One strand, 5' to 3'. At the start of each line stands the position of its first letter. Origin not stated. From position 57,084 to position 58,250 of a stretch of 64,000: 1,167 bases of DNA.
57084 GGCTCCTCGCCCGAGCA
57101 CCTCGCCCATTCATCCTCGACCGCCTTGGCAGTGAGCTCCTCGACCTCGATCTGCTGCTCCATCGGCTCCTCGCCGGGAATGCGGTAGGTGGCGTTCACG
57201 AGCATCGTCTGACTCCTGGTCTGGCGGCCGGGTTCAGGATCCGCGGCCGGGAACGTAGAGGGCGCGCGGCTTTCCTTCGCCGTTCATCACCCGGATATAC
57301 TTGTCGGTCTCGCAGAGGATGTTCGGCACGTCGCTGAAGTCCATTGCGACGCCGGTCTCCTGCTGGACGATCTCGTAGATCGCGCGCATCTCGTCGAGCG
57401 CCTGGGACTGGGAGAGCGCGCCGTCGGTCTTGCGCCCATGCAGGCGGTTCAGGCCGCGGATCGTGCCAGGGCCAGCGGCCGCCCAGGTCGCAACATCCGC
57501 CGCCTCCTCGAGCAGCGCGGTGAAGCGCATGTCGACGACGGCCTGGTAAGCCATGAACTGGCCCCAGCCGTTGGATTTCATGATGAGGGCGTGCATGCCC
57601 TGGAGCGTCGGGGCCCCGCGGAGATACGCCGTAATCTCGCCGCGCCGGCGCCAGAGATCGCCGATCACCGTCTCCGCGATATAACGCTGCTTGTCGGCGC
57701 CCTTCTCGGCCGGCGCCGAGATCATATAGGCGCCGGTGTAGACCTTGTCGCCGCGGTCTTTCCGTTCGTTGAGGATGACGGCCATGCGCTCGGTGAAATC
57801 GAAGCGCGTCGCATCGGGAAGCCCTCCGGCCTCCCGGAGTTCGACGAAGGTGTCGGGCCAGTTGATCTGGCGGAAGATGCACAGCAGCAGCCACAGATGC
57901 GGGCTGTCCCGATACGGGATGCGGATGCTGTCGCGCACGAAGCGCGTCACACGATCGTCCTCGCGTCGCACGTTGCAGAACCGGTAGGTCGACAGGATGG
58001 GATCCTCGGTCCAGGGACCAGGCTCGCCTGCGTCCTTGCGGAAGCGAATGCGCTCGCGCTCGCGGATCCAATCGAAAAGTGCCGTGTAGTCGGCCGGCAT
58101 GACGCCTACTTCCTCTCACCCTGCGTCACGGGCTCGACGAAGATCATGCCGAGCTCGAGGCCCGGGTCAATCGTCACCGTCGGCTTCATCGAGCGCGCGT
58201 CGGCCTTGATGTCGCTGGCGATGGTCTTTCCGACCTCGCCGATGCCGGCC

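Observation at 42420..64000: Type IVB (I-type, Dot/Icm- or IncI Tra-like) secretion/conjugation cluster with interspersed unknown genes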

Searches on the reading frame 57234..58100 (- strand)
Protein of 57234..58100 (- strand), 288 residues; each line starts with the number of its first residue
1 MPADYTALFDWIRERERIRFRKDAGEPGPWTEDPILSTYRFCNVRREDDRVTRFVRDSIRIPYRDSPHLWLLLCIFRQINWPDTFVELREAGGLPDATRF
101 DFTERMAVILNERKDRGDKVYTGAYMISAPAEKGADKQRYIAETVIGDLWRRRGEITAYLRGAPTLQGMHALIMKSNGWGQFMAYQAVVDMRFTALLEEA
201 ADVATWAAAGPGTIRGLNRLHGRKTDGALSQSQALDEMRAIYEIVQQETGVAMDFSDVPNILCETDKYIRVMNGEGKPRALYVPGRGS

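Call 4: search_protein_families(library=pfam, max_evalue=0.1, proteins=[window:57234-58100:-])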
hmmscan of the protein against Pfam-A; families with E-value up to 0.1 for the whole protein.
window:57234-58100:- (288 aa): 1 family
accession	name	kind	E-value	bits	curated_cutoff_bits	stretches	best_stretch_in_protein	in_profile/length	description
PF18723.6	HMUDK_hel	-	1.8e-50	172.4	25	1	6-275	5-278/281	5-hmdU DNA kinase, helical domain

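Call 18: search_protein_families(library=phrogs, max_evalue=0.001, proteins=[window:57234-58100:-])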
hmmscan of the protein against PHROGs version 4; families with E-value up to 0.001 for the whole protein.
window:57234-58100:- (288 aa): 1 family
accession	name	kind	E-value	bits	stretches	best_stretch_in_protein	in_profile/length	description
phrog_2396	-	unknown function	5.8e-67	227.7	1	5-279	7-312/331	-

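Call 36: find_related_loci(query=window:57234-58100:-, collection=viral_contigs, flank=10000)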
Query window:57234-58100:- (288 aa) in viral_contigs; peptide patterns used: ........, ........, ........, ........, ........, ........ (x = any residue, [..] = any of these).
12 stretches matched a pattern; 11 encode a relative of the query (tblastn E <= 1e-3); 11 distinct loci.
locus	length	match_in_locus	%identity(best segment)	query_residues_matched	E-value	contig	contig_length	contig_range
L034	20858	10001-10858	70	1-287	3e-133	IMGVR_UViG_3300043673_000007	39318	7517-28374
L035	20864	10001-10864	70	4-288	6e-132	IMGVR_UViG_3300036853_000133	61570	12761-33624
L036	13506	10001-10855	69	4-288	2e-130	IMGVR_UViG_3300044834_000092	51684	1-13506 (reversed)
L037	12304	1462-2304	70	1-287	5e-130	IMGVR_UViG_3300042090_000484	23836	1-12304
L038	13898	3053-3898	66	4-288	3e-123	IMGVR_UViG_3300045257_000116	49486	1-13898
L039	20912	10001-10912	62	1-288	5e-117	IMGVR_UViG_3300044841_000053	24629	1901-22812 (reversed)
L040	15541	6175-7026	61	4-287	1e-108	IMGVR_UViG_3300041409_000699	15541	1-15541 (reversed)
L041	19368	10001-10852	61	4-287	1e-108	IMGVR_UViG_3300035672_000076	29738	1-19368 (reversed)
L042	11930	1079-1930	69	4-287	1e-130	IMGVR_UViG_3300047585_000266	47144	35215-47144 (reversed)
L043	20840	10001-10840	69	4-287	9e-129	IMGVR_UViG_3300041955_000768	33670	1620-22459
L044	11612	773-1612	69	4-287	9e-129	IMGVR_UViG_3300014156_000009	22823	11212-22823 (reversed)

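Call 54: search_protein_families(library=pfam, max_evalue=0.001, proteins=[L034:4435-6546:+, L034:6543-9302:+, L034:9289-9894:+, L034:11766-12536:+, L034:12621-13271:+, L034:13392-14447:+, L034:14252-14932:+, L034:15451-16638:+])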
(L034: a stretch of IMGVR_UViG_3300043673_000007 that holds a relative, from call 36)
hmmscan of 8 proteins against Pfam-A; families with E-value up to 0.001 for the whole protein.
L034:4435-6546:+ (703 aa): 1 family
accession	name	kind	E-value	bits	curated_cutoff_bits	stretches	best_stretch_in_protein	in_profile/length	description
PF00145.23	DNA_methylase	-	3.6e-20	73.1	22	2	8-185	3-157/324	C-5 cytosine-specific DNA methylase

L034:6543-9302:+ (919 aa): 1 family
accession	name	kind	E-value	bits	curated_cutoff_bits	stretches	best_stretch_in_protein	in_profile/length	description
PF02086.21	MethyltransfD12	-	3.3e-16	60.2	22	1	604-835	1-217/253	D12 class N6 adenine-specific DNA methyltransferase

L034:9289-9894:+ (201 aa): 0 families

L034:11766-12536:+ (256 aa): 0 families

L034:12621-13271:+ (216 aa): 0 families

L034:13392-14447:+ (351 aa): 0 families

L034:14252-14932:+ (226 aa): 0 families

L034:15451-16638:+ (395 aa): 0 families

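Call 55: search_solved_structures(query=window:57234-58100:-, max_evalue=1)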
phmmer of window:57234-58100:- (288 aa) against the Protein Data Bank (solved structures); distinct sequences matched with E-value up to 1: 1.
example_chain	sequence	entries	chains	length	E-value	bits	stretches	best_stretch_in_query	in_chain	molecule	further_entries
5iww_D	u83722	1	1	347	0.032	16.7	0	167-203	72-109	PLS9-PPR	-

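Call 63: find_homologous_proteins(query=window:57234-58100:-, max_evalue=0.00001)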
Query window:57234-58100:- (288 aa): 1325 proteins with E <= 0.00001 among 2211 candidates; the best 120 are listed.
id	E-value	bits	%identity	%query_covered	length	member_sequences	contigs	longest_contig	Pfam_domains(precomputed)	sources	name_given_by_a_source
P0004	5.0e-195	664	100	100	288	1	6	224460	PF18723.7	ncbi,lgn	-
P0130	1.0e-132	460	71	99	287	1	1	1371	PF18723.7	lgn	-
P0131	4.5e-132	458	71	99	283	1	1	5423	PF18723.7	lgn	-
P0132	1.4e-131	456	70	100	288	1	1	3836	PF18723.7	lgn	-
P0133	2.1e-131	455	69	100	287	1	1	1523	PF18723.7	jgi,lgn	jgi:hypothetical protein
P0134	3.1e-131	455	71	100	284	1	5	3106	PF18723.7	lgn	-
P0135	7.9e-131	454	69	100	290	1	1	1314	PF18723.7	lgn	-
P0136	1.6e-130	453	71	99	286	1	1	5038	PF18723.7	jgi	jgi:hypothetical protein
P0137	4.6e-130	451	72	99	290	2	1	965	PF18723.7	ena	-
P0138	7.2e-130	450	71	100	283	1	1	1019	PF18723.7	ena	-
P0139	1.2e-129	450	70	100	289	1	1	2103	PF18723.7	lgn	-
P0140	1.4e-129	450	70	99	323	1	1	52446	PF18723.7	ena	-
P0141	1.7e-129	449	70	99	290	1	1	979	PF18723.7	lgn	-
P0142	2.3e-129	449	70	100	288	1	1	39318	PF18723.7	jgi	jgi:hypothetical protein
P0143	2.7e-129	449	70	99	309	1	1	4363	PF18723.7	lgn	-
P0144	4.2e-129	448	71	99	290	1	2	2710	PF18723.7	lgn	-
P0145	8.2e-129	447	71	100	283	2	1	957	PF18723.7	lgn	-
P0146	9.5e-129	447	70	99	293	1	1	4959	PF18723.7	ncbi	-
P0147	1.0e-128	447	70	100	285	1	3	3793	PF18723.7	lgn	-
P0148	1.1e-128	447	70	100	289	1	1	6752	PF18723.7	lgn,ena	-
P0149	1.3e-128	446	71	99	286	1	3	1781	PF18723.7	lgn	-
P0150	1.6e-128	446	69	100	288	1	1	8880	PF18723.7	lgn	-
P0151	1.7e-128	446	69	100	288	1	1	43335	PF18723.7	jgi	jgi:alpha-glutamyl/putrescinyl thymine pyrophosphorylase clade 1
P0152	2.2e-128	446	70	99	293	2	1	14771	PF18723.7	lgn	-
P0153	2.4e-128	445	70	100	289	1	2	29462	PF18723.7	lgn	-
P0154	2.4e-128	445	70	99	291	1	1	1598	PF18723.7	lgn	-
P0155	3.2e-128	445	70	100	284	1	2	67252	PF18723.7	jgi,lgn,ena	jgi:hypothetical protein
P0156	4.4e-128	445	70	97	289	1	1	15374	PF18723.7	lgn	-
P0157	5.8e-128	444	70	100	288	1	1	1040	PF18723.7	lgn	-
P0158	1.3e-127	443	69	100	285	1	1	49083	PF18723.7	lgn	-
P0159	1.4e-127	443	69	100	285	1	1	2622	PF18723.7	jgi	jgi:hypothetical protein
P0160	2.5e-127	442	69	99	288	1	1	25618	PF18723.7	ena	-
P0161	3.8e-127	442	69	100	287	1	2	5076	PF18723.7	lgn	-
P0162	1.0e-126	440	70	100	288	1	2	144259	PF18723.7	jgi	jgi:hypothetical protein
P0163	1.1e-126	440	69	99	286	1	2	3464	PF18723.7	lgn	-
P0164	1.5e-126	440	69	100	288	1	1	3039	PF18723.7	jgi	jgi:hypothetical protein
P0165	1.7e-126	439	69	100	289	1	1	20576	PF18723.7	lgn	-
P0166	1.7e-126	439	69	99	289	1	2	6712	PF18723.7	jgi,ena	-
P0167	2.0e-126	439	70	100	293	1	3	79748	PF18723.7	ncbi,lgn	-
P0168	2.1e-126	439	70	100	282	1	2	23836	PF18723.7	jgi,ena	jgi:hypothetical protein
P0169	2.8e-126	439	69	99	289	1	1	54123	PF18723.7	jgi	jgi:hypothetical protein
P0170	3.1e-126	439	68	100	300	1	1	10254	PF18723.7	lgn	-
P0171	3.9e-126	438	68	100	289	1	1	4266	PF18723.7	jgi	jgi:hypothetical protein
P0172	4.4e-126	438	69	99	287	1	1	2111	PF18723.7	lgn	-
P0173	4.8e-126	438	70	100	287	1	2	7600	PF18723.7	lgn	-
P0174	5.6e-126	438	70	100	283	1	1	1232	PF18723.7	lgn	-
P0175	5.6e-126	438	70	100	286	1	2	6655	PF18723.7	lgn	-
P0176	1.3e-125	437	69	99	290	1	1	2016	PF18723.7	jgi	jgi:hypothetical protein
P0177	1.4e-125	436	69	100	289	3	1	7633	PF18723.7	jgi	jgi:hypothetical protein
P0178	1.6e-125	436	69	99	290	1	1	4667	PF18723.7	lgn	-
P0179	1.8e-125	436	69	100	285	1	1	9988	PF18723.7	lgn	-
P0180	1.8e-125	436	69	100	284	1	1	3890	PF18723.7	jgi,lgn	jgi:hypothetical protein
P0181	1.9e-125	436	68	98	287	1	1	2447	PF18723.7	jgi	jgi:5-hmdU DNA kinase-like protein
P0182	2.8e-125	435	69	100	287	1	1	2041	PF18723.7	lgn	-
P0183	2.9e-125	435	68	99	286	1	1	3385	PF18723.7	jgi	jgi:hypothetical protein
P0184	3.1e-125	435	69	100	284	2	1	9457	PF18723.7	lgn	-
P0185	3.4e-125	435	68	100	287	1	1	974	PF18723.7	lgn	-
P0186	3.6e-125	435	69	99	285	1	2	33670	PF18723.7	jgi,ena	jgi:hypothetical protein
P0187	4.1e-125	435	71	99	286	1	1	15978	PF18723.7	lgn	-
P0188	5.2e-125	435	69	100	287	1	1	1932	PF18723.7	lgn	-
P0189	5.4e-125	434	70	99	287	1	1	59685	PF18723.7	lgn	-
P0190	5.4e-125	434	68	99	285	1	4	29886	PF18723.7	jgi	jgi:hypothetical protein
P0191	7.2e-125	434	70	99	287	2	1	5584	PF18723.7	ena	-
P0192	9.1e-125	434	69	100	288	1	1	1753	PF18723.7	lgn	-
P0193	1.1e-124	433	69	100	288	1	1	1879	PF18723.7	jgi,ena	-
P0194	1.3e-124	433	71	99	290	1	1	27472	PF18723.7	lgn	-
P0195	1.5e-124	433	67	99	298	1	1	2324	PF18723.7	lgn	-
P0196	2.7e-124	432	67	100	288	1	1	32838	PF18723.7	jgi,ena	-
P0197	4.5e-124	431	68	99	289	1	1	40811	PF18723.7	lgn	-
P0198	5.2e-124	431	70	99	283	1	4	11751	PF18723.7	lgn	-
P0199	5.7e-124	431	69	100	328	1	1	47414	PF18723.7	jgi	jgi:hypothetical protein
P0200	7.4e-124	431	68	99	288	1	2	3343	PF18723.7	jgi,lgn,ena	jgi:hypothetical protein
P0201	7.7e-124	431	66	100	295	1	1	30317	PF18723.7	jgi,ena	-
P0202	8.5e-124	431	68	99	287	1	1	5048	PF18723.7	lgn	-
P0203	8.8e-124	430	68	100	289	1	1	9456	PF18723.7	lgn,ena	-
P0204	8.8e-124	430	66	100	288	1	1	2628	PF18723.7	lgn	-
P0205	9.4e-124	430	68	99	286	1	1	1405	PF18723.7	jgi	jgi:hypothetical protein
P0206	2.6e-123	429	68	100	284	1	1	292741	PF18723.7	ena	-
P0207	3.4e-123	429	69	100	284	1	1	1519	PF18723.7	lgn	-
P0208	4.5e-123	428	69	100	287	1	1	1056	PF18723.7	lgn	-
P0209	4.6e-123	428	69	99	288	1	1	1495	PF18723.7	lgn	-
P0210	5.0e-123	428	69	100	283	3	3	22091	PF18723.7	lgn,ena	-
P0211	5.5e-123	428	67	100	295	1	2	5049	PF18723.7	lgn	-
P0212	7.5e-123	427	66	99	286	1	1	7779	PF18723.7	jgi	jgi:hypothetical protein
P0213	9.8e-123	427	65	99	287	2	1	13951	PF18723.7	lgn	-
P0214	1.0e-122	427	67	100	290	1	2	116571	PF18723.7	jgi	jgi:hypothetical protein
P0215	1.1e-122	427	69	99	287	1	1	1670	PF18723.7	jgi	jgi:hypothetical protein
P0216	1.3e-122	427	68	100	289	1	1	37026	PF18723.7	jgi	jgi:hypothetical protein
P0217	1.4e-122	427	67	100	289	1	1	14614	PF18723.7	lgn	-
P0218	1.4e-122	427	67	99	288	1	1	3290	PF18723.7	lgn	-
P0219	1.4e-122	427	68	99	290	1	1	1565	PF18723.7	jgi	jgi:hypothetical protein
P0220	1.5e-122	426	68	99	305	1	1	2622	PF18723.7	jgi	jgi:hypothetical protein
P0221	1.7e-122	426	68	100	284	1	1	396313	PF18723.7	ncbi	-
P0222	1.8e-122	426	68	99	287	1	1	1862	PF18723.7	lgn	-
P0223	2.4e-122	426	66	100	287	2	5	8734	PF18723.7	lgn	-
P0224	3.2e-122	425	69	99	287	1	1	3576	PF18723.7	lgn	-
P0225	3.5e-122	425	67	100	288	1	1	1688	PF18723.7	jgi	jgi:hypothetical protein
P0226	5.6e-122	425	68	100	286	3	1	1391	PF18723.7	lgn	-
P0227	7.5e-122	424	67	99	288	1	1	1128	PF18723.7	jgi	jgi:hypothetical protein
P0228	8.8e-122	424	67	100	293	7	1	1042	PF18723.7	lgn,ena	-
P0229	8.8e-122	424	67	100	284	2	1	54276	PF18723.7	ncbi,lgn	ncbi:MAG TPA: nucleotide kinase domain-containing protein [Caulobacteraceae bacterium]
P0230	8.9e-122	424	67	99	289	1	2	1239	PF18723.7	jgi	jgi:hypothetical protein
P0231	9.4e-122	424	68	99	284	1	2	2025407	PF18723.7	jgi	jgi:hypothetical protein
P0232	1.0e-121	424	68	100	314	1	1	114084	PF18723.7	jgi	jgi:hypothetical protein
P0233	1.0e-121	424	66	100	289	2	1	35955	PF18723.7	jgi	jgi:hypothetical protein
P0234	1.2e-121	424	67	100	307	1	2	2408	PF18723.7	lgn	-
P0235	1.4e-121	423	67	100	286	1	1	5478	PF18723.7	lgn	-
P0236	1.4e-121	423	67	99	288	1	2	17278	PF18723.7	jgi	jgi:hypothetical protein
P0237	1.5e-121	423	66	99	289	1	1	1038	PF18723.7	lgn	-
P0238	1.5e-121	423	70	99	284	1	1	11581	PF18723.7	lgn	-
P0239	1.5e-121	423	69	99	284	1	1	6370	PF18723.7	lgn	-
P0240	1.6e-121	423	67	99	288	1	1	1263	PF18723.7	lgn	-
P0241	2.0e-121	423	68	100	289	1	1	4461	PF18723.7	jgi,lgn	jgi:hypothetical protein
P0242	2.7e-121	422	66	99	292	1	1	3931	PF18723.7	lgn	-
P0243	2.9e-121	422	75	88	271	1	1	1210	PF18723.7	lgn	-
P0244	3.3e-121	422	67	99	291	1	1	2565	PF18723.7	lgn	-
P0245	5.1e-121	421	68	99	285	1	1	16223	PF18723.7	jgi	jgi:hypothetical protein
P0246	5.6e-121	421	68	99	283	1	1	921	PF18723.7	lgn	-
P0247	6.4e-121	421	67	100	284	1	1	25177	PF18723.7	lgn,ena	-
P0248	6.9e-121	421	65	100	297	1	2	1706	PF18723.7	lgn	-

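Call 101: search_dna_similar(query=window:57234-58100:-, collection=plasmids, mode=protein, max_rows=15, max_evalue=0.001)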
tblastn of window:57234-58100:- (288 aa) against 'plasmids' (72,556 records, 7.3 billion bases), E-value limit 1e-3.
Records with a match: 22; places in all: 23; records where one place covers at least 80% of the query: 22.
Best place of each record, by identity: <60% 22.
By first word of the organism name: Streptomyces 3; Rhizobium 3; Mycobacterium 2; Sinorhizobium 2; Flagellatimonas 1; Allocoleopsis 1; Natrinema 1; Natronomonas 1; Nostoc 1; Gloeothece 1; and 6 more.
By predicted mobility (MOB-suite, as given by PLSDB): non-mobilizable 13; conjugative 6; mobilizable 3.
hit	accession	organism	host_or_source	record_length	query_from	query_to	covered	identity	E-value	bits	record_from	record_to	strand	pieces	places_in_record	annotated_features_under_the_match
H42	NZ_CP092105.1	Flagellatimonas centrodinii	Dinoflagellate,cell culture,algal ...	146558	1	284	99%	36.3%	9e-33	134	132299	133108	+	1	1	nucleotide kinase domain-containing protein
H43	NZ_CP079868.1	Mycobacterium sp. SMC-8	Homo sapiens,sputum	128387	6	273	93%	28.0%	1e-20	99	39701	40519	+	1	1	nucleotide kinase domain-containing protein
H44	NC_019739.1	Allocoleopsis franciscana PCC 7113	-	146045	1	275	95%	26.5%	2e-19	95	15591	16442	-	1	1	nucleotide kinase domain-containing protein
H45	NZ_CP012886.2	Mycobacterium intracellulare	sputum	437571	15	275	91%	27.6%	1e-18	93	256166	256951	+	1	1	nucleotide kinase domain-containing protein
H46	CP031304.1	Natrinema thermotolerans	Cell culture,Korean salt-fermented food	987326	7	279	83%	29.8%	2e-16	111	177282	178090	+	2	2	hypothetical protein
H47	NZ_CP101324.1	Natronomonas gomsonensis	cell culture,sediment of a solar saltern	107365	11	282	94%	25.9%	1e-15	84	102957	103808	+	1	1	nucleotide kinase domain-containing protein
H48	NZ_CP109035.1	Streptomyces longwoodensis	-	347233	6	273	93%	26.0%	6e-14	79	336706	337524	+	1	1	nucleotide kinase domain-containing protein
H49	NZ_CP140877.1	Rhizobium beringeri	Trifolium pratense,whole organism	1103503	24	270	86%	28.2%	2e-14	81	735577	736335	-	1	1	record has no annotation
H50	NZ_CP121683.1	Streptomyces cathayae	microorganism,rhizosphere soil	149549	6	273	93%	25.9%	3e-13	77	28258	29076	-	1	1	nucleotide kinase domain-containing protein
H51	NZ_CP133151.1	Sinorhizobium chiapasense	Acaciella angustissima,cell culture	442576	25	270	85%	27.9%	4e-15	82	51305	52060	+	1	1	nucleotide kinase domain-containing protein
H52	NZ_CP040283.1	Nostoc sp. C057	Phaeoceros,pure culture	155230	1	275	95%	24.7%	1e-15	84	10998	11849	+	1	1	nucleotide kinase domain-containing protein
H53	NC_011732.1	Gloeothece citriformis PCC 7424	-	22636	2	271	94%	25.1%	2e-15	83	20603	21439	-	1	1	nucleotide kinase domain-containing protein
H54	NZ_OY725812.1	Parabacteroides distasonis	-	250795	9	270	91%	25.7%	5e-11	70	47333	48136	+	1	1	nucleotide kinase domain-containing protein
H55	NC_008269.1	Rhodococcus jostii RHA1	-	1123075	15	273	90%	26.0%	3e-16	86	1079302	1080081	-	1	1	record has no annotation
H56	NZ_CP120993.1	Streptomyces laculatispora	-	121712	6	275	94%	24.7%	2e-15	84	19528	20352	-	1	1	nucleotide kinase domain-containing protein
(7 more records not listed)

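Call 103: search_dna_similar(query=window:57234-58100:-, collection=phages, mode=protein, max_rows=12, max_evalue=0.001)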
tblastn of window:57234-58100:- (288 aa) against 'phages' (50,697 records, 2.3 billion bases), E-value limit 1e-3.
Records with a match: 492; places in all: 494; records where one place covers at least 80% of the query: 147.
Best place of each record, by identity: <60% 492.
By first word of the organism name: Salmonella 164; Pseudomonas 72; Vibrio 62; Klebsiella 44; Microbacterium 29; Escherichia 29; Dickeya 21; Serratia 10; Bordetella 9; Nodularia 9; and 19 more.
By host as written in the record: - 103; Pseudomonas aeruginosa 27; Salmonella enterica 26; Pseudomonas aeruginosa PAO1 23; Salmonella enterica subsp. enterica serovar Enteritidis PT1 21; Klebsiella pneumoniae 19; Microbacterium foliorum NRRL B-24224 15; Salmonella enterica subsp. enterica serovar Typhimurium 14; and 117 more.
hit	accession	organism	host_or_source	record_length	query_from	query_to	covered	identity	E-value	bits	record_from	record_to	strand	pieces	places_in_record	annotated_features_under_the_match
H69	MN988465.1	Rhizobium phage RHph_TM26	Rhizobium sp. N4311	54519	8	287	97%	44.7%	1e-65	227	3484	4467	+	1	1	hypothetical protein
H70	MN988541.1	Rhizobium phage RHph_I65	Rhizobium phaseoli INC1-2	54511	31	287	89%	48.6%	1e-62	218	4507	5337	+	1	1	hypothetical protein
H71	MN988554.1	Rhizobium phage RHph_I72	Rhizobium etli 343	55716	31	287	89%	48.6%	1e-62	218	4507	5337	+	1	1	hypothetical protein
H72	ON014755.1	Pseudanabaena phage Pam3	Pseudanabaena sp.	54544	2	287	99%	41.5%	8e-59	207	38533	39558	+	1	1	aGPT-Pplase1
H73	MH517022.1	Acinetobacter phage SH-Ab 15599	Acinetobacter baumannii 15599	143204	11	282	94%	41.8%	1e-54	196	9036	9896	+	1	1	hypothetical protein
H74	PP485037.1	Pseudomonas phage BILI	Pseudomonas aeruginosa PAO-1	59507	12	282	94%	41.6%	2e-51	186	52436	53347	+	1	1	hypothetical protein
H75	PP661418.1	Pseudomonas phage Jack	Pseudomonas aeruginosa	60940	12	282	94%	41.6%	2e-51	186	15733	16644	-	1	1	hypothetical protein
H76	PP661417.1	Pseudomonas phage Bella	Pseudomonas aeruginosa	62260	12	282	94%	41.6%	2e-51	186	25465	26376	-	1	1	hypothetical protein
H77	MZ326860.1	Stenotrophomonas phage Sonora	Stenotrophomonas maltophilia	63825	12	282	94%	41.4%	2e-51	186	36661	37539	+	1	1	alpha-glutamyl/putrescinyl thymine pyrophosphorylase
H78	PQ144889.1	Pseudomonas phage NEU2024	Pseudomonas aeruginosa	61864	12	282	94%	41.2%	3e-53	191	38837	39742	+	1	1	hypothetical protein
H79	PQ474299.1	Pseudomonas phage BL8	Pseudomonas aeruginosa PA14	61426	12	282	94%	40.9%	3e-52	189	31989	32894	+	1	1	hypothetical protein (x2)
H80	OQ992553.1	Pseudomonas phage Clover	Pseudomonas aeruginosa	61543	12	282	94%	40.9%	4e-52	188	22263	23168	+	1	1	hypothetical protein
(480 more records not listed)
